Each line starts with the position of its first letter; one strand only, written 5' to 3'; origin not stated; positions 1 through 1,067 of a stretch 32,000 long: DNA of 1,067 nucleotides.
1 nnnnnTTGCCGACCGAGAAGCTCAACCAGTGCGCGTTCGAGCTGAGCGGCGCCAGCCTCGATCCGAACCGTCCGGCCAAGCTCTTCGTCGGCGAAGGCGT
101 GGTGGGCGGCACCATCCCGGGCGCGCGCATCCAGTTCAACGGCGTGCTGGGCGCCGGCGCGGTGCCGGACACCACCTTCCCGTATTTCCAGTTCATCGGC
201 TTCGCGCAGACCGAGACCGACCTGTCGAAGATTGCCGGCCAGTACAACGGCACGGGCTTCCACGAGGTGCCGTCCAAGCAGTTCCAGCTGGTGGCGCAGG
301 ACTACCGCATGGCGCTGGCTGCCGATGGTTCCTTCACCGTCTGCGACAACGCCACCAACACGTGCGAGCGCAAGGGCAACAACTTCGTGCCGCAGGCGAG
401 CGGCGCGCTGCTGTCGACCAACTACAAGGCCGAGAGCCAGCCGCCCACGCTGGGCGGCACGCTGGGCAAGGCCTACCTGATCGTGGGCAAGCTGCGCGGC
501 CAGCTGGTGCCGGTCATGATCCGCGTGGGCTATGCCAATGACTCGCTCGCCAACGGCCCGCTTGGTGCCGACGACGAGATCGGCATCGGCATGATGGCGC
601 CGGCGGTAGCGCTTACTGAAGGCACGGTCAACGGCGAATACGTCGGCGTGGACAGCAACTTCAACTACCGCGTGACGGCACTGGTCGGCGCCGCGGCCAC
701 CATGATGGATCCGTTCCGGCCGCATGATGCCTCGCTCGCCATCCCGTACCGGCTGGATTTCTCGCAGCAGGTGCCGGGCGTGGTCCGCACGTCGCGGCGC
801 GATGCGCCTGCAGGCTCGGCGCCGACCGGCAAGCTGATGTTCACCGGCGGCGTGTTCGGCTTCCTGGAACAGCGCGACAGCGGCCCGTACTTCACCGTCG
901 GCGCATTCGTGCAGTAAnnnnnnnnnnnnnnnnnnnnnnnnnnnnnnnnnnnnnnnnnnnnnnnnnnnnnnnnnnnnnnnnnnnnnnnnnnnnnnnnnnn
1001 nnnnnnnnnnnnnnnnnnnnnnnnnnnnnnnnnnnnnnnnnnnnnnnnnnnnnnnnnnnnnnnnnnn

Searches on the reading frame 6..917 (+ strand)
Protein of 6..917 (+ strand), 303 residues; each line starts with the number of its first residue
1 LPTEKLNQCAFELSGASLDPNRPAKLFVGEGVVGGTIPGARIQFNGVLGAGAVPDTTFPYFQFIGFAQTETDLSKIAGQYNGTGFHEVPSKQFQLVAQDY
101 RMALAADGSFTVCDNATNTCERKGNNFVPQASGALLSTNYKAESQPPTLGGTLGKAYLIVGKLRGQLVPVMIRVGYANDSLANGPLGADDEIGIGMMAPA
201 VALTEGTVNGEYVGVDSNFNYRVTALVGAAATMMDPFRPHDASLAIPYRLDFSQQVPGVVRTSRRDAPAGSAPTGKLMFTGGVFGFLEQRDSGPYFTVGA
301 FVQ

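Call 58: search_protein_families(library=pfam, proteins=[window:6-917:+])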
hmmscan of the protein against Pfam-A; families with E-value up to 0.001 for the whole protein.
window:6-917:+ (303 aa): 1 family
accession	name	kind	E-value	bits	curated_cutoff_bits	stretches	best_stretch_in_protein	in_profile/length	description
PF11170.13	DUF2957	-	4.7e-142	473.5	25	1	1-300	37-344/344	Protein of unknown function (DUF2957)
